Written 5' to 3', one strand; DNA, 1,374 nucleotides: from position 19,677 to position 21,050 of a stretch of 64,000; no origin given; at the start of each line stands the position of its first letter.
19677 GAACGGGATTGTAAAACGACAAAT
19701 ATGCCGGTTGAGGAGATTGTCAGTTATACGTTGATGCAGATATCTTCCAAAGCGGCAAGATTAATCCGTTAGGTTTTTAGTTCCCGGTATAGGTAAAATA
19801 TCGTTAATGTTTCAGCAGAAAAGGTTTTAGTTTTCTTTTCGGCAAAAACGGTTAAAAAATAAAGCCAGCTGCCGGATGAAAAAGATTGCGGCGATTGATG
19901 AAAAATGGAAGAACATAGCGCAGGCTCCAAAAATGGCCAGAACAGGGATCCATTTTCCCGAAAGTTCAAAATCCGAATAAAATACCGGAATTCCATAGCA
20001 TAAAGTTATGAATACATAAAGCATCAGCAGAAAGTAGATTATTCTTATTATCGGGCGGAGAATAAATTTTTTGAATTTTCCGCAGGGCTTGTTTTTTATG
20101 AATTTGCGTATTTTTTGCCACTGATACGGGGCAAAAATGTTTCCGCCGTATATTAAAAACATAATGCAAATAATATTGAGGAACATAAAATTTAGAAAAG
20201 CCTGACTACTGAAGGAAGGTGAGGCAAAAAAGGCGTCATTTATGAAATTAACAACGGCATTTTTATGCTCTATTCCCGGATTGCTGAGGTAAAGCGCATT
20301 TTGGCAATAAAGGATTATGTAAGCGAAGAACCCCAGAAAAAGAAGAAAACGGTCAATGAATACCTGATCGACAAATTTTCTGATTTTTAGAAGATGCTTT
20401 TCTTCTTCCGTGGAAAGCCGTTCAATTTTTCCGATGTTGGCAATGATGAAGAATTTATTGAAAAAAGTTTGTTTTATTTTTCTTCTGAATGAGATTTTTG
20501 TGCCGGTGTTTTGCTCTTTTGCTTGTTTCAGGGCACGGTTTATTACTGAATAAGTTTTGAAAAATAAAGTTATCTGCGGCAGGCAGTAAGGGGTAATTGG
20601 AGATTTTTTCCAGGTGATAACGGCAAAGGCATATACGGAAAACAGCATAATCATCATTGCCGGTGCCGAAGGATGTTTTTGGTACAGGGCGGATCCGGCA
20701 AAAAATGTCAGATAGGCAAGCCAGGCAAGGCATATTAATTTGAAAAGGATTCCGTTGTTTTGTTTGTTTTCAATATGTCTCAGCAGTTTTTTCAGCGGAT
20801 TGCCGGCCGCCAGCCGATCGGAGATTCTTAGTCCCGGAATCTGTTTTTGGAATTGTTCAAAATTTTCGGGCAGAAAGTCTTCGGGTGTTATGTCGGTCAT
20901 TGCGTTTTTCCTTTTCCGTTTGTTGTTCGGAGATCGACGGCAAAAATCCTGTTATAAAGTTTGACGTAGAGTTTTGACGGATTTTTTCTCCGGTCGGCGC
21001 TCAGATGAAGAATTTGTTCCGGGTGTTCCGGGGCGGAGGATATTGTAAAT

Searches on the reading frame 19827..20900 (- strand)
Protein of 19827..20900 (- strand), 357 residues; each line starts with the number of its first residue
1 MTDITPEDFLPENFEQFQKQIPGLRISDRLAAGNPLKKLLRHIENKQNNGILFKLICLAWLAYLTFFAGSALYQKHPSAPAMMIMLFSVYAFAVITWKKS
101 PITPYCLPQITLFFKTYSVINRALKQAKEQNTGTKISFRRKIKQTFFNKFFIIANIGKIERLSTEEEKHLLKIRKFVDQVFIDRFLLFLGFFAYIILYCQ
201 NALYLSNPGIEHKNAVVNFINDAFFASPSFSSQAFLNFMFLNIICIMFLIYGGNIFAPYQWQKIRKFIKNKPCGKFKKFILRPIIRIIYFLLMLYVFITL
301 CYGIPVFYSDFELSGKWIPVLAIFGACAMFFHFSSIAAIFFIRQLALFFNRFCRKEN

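Call 3: search_protein_families(library=pfam, proteins=[window:19827-20900:-], max_evalue=1)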
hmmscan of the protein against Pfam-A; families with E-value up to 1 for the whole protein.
window:19827-20900:- (357 aa): 0 families

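Call 4: search_protein_families(library=ncbifam, proteins=[window:19827-20900:-], max_evalue=1)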
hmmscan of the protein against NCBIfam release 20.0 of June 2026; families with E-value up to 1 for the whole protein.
window:19827-20900:- (357 aa): 1 family
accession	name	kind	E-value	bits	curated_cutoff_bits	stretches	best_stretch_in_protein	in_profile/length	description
NF007183.0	PRK09614.1-2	subfamily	0.00027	20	320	1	115-204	103-187/327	ribonucleotide-diphosphate reductase subunit beta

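Call 5: find_homologous_proteins(query=window:19827-20900:-, max_evalue=0.01)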
Query window:19827-20900:- (357 aa): 1 proteins with E <= 0.01 among 1679 candidates.
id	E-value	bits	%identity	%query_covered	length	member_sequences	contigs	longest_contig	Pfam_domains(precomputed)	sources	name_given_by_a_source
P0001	1.4e-226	769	96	100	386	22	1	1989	-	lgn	-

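Call 23: find_homologous_proteins(query=A3, max_evalue=0.1)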
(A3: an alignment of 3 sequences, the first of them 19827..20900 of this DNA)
Query A3 (3 sequences) (357 aa, profile of the alignment): 3 proteins with E <= 0.1 among 6025 candidates.
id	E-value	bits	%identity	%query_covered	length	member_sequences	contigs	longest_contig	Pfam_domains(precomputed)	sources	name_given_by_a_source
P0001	1.1e-209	714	96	100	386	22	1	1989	-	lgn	-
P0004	3.6e-179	613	48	99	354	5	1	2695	-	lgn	-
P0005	1.2e-84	302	37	99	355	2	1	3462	-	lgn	-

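Call 24: find_encoding_contigs(protein=P0005, flank=5000, max_places=6)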
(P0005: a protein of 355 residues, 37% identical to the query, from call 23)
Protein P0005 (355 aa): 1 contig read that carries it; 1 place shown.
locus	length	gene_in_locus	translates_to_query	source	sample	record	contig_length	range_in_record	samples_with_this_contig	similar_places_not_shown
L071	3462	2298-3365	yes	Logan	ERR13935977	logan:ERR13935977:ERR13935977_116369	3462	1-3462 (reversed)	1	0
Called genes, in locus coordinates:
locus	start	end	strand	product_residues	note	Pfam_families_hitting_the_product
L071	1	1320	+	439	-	?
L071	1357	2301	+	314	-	-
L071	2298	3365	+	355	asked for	-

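Call 38: search_solved_structures(query=A5, max_evalue=10)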
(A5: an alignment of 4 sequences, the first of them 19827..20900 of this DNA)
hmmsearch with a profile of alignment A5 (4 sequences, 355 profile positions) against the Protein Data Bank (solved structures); distinct sequences matched with E-value up to 10: 0.

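Call 39: search_protein_families(library=padloc, proteins=[window:19827-20900:-, L071:1357-2301:+, L071:2298-3365:+], max_evalue=1)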
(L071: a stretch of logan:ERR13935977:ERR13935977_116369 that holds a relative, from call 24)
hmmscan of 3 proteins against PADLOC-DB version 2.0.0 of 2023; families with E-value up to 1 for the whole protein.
window:19827-20900:- (357 aa): 0 families

L071:1357-2301:+ (314 aa): 0 families

L071:2298-3365:+ (355 aa): 0 families

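Call 40: search_protein_families(library=phrogs, proteins=[window:19827-20900:-, L071:1357-2301:+, L071:2298-3365:+], max_evalue=1)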
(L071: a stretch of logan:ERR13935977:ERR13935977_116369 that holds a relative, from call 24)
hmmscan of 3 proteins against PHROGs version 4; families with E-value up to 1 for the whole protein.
window:19827-20900:- (357 aa): 0 families

L071:1357-2301:+ (314 aa): 0 families

L071:2298-3365:+ (355 aa): 0 families

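Call 41: predict_structure(alignment_id=A5)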
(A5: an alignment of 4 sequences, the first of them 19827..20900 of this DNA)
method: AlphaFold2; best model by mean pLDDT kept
length: 357 residues; sequences in the alignment: 4
mean_pLDDT: 43.8   pTM: 0.32
mean pLDDT of the five models: 43.8, 39.4, 38.2, 36.9, 36.4
residues with pLDDT >= 90: 0; 70-90: 0; 50-70: 78; < 50: 279
segments of 3 or more residues with pLDDT < 50: 1-23, 32-36, 72-82, 100-242, 244-247, 249-281, 294-332, 334-336, 352-357
pLDDT, mean of each block of 10 residues (from residue 1): 36 39 51 54 56 55 54 47 52 56 46 37 36 31 26 26 37 37 36 41 39 44 38 45 49 41 46 45 52 49 41 42 46 50 51 44
secondary structure, 60 per line:
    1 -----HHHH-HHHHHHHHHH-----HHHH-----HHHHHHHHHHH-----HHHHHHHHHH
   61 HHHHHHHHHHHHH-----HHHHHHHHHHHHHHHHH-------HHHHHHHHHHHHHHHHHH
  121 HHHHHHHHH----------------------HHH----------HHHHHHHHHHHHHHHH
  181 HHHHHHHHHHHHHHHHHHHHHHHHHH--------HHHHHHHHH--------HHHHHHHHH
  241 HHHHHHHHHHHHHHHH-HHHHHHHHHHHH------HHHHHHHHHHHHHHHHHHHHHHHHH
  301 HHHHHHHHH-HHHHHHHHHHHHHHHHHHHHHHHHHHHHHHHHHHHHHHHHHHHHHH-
elements in order: H6-9 H11-20 H26-29 H35-45 H51-73 H79-95 H103-129 H165-206 H215-223 H232-256 H258-269 H276-309 H311-356

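Call 43: search_protein_representatives(alignment_id=A5)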
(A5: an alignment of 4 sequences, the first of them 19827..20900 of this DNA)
Query: 4 sequences, 355 profile positions. Proteins with E-value up to 0.001 (for the whole library): 26; up to 1e-10: 14; up to 1e-30: 9. The best 26 are listed.
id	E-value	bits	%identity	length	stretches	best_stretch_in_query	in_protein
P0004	1.3e-175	600.0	-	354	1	1-355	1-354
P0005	6.4e-173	591.1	-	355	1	1-355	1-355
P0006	9.9e-105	366.8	-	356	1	1-355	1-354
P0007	5.2e-81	288.8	-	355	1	1-355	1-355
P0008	3.0e-77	276.4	-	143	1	1-142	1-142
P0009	6.8e-62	225.9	-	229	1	1-223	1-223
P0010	1.6e-60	221.3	-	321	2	168-351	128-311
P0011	2.4e-56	207.7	-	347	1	1-349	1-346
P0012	5.2e-44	167.1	-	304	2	3-123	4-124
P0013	7.3e-17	77.8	-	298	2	1-133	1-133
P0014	8.1e-13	64.5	-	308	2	2-124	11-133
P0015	8.9e-13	64.3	-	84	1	1-65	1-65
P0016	6.2e-12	61.6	-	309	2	4-104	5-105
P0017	1.0e-10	57.6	-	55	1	1-49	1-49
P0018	2.0e-09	53.3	-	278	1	2-64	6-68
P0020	4.6e-08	48.8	-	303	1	3-94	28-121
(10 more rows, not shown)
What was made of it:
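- Its distribution is extremely narrow: 26 representatives among 1.84 billion (call 43).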

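Call 45: find_encoding_contigs(protein=P0006, flank=6000, max_places=4)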
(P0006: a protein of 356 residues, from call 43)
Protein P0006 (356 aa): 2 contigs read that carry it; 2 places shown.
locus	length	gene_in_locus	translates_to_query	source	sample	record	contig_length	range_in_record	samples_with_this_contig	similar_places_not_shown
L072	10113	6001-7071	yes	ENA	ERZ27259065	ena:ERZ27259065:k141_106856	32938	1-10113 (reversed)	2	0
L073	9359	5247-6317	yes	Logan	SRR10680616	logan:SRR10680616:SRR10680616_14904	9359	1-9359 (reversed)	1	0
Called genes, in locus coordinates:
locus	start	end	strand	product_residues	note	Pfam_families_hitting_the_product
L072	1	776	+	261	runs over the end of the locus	PF07603:Lcl_C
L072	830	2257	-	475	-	PF00512:HisKA, PF02518:HATPase_c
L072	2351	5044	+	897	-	PF01624:MutS_I, PF05188:MutS_II, PF05192:MutS_III, PF05190:MutS_IV, PF00488:MutS_V, PF27441:MutS_C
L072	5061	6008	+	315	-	-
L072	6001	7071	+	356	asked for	-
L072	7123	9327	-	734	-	-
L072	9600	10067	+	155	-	PF00572:Ribosomal_L13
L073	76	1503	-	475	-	PF00512:HisKA, PF02518:HATPase_c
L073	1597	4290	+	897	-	PF01624:MutS_I, PF05188:MutS_II, PF05192:MutS_III, PF05190:MutS_IV, PF00488:MutS_V, PF27441:MutS_C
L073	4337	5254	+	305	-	-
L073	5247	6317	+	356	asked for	-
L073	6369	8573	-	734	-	-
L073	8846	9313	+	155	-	PF00572:Ribosomal_L13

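Call 46: find_encoding_contigs(protein=P0012, flank=6000, max_places=4)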
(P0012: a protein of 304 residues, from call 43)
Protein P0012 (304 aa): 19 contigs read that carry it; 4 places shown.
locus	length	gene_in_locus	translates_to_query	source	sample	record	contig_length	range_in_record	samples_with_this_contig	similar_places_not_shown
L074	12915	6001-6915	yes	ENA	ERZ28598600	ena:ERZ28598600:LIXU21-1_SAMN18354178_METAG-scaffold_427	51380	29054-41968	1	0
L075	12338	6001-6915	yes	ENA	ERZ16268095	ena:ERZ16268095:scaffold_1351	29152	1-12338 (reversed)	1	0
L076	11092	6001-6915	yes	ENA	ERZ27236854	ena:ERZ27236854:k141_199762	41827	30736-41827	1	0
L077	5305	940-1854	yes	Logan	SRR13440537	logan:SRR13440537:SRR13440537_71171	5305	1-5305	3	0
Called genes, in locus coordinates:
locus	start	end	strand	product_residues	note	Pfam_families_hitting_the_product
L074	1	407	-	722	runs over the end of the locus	PF03412:Peptidase_C39, PF02463:SMC_N (faint), PF00664:ABC_membrane, PF00005:ABC_tran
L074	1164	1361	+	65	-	-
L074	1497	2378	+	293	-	PF13857:Ank_5 (faint), PF00023:Ank (faint), PF13606:Ank_3 (faint), PF13637:Ank_4 (weak), PF12796:Ank_2, PF13637:Ank_4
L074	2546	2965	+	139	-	-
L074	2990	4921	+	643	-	PF00353:HemolysinCabind (faint), PF26745:SPM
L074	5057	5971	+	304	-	PF00023:Ank (faint), PF13606:Ank_3 (faint), PF13637:Ank_4 (faint), PF13857:Ank_5 (faint), PF12796:Ank_2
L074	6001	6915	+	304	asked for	-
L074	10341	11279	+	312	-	PF00353:HemolysinCabind (weak), PF06594:HCBP_related, PF00353:HemolysinCabind, PF06594:HCBP_related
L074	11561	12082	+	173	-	PF00156:Pribosyltran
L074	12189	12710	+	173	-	-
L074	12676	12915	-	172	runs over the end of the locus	PF00293:NUDIX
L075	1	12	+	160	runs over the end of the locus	-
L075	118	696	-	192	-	PF26002:Beta-barrel_AprE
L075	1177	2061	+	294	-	PF12796:Ank_2 (faint), PF13637:Ank_4 (faint), PF00023:Ank (faint)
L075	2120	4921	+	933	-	PF00353:HemolysinCabind, PF26745:SPM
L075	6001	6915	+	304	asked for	-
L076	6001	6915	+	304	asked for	-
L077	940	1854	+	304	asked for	-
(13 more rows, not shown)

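Call 48: find_encoding_contigs(protein=P0007, flank=6000, max_places=3)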
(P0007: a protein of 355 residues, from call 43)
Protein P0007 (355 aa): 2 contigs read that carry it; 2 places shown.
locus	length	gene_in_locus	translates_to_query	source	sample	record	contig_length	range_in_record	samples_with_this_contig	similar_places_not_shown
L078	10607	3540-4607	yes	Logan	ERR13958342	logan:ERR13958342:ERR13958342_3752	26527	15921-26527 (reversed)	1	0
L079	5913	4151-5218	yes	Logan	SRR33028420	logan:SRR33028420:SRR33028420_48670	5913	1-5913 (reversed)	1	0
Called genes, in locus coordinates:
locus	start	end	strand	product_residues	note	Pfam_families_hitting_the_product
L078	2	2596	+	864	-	?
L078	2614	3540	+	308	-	-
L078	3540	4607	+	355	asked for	-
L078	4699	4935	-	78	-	-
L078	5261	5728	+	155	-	PF00572:Ribosomal_L13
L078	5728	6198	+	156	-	PF00380:Ribosomal_S9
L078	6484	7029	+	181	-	-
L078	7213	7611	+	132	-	-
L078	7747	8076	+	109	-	-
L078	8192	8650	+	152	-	-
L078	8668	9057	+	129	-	-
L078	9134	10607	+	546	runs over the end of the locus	PF12804:NTP_transf_3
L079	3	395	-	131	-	?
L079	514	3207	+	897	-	PF01624:MutS_I, PF05188:MutS_II, PF05192:MutS_III, PF05190:MutS_IV, PF00488:MutS_V, PF27441:MutS_C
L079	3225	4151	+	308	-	-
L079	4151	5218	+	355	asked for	-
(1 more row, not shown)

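Call 49: find_encoding_contigs(protein=P0011, flank=6000, max_places=3)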
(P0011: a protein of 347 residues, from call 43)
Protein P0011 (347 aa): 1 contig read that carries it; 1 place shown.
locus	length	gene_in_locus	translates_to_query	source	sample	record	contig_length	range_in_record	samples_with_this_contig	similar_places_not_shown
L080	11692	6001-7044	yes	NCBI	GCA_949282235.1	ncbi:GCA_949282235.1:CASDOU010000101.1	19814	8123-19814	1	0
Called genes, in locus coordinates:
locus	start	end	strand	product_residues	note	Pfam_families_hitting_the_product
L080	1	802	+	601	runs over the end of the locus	PF00753:Lactamase_B (weak), PF12706:Lactamase_B_2, PF22505:RNase_J_b_CASP, PF07521:RMMBL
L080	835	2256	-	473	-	PF00512:HisKA, PF02518:HATPase_c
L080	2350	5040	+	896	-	PF01624:MutS_I, PF05188:MutS_II, PF05192:MutS_III, PF05190:MutS_IV, PF00488:MutS_V, PF27441:MutS_C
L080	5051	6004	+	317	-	-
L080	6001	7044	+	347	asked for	-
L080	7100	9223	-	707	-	-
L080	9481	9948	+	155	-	PF00572:Ribosomal_L13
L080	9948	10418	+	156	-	PF00380:Ribosomal_S9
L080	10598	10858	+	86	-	-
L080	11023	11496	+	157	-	-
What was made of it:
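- The pair is fixed downstream of mutS, 10-18 nt after its stop, in all sampled species of one genus (calls 45, 48, 49).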

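Call 53: search_protein_families(library=pfam, alignment_id=A9, max_evalue=5)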
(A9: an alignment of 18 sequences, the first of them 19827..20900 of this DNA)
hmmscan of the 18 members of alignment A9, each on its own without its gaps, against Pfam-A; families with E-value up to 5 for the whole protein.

A. member 1, window:19827-20900:- (357 aa): 0 families

B. families by the number of members that match (of 18 scanned): 14 families
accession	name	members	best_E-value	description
PF11120.13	CBP_BcsF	2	1.7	Cellulose biosynthesis protein BcsF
PF00003.28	7tm_3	1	0.037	7 transmembrane sweet-taste receptor of 3 GCPR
PF14015.11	DUF4231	1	0.079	Protein of unknown function (DUF4231)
PF17618.7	SL4P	1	0.11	Uncharacterized Strongylid L4 protein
PF11374.13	DUF3176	1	0.12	Protein of unknown function (DUF3176)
PF19608.4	DUF6113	1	0.13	Family of unknown function (DUF6113)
PF12911.12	OppC_N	1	0.15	N-terminal TM domain of oligopeptide transport permease C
PF20303.3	YLATT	1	0.33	YEATS-Like-Associating Three TM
PF17730.6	Centro_C10orf90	1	0.48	Centrosomal C10orf90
PF01312.24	Bac_export_2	1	0.59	FlhB HrpN YscU SpaS Family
PF24335.1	DUF7503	1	1.1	Family of unknown function (DUF7503)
PF01616.22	Orbi_NS3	1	2.8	Orbivirus NS3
PF00032.22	Cytochrom_B_C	1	3.5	Cytochrome b(C-terminal)/b6/petD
PF14023.12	Bestrophin-like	1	4.9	Bestrophin-like domain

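Call 61: find_encoding_contigs(protein=P0014, flank=5000, max_places=3)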
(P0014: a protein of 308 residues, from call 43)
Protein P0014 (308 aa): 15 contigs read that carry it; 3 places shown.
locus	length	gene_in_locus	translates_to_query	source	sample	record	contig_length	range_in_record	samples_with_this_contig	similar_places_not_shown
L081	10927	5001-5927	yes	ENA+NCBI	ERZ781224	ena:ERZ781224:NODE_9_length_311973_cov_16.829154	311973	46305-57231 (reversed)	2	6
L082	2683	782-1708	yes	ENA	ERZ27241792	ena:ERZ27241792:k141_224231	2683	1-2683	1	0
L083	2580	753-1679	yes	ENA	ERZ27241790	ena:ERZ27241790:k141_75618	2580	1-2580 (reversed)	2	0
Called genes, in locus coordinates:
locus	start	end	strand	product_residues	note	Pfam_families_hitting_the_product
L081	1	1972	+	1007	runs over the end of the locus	PF00082:Peptidase_S8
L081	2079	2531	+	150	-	PF26745:SPM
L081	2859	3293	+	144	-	-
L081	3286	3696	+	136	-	-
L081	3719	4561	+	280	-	PF26745:SPM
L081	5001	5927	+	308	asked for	-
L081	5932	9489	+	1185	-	PF26745:SPM, PF00353:HemolysinCabind, PF06594:HCBP_related (weak), PF00353:HemolysinCabind (weak)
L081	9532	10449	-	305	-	PF00551:Formyl_trans_N, PF02911:Formyl_trans_C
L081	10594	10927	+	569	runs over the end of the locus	-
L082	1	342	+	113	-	?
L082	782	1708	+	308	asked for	-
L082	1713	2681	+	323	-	?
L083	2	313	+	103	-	?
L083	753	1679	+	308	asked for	-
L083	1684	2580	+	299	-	?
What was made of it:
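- Shorter relatives sit in toxin and secretion loci (calls 46, 61).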

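Call 62: find_encoding_contigs(protein=P0020, flank=5000, max_places=3)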
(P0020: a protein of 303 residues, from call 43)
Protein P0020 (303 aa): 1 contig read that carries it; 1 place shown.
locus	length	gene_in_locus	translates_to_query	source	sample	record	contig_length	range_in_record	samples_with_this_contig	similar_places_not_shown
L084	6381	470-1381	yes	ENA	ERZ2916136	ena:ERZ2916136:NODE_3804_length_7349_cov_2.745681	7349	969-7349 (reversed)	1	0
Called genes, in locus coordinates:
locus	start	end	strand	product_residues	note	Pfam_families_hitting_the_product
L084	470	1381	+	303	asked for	-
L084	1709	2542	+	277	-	-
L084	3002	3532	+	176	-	-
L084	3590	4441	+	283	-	-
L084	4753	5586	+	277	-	-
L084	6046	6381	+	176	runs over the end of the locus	-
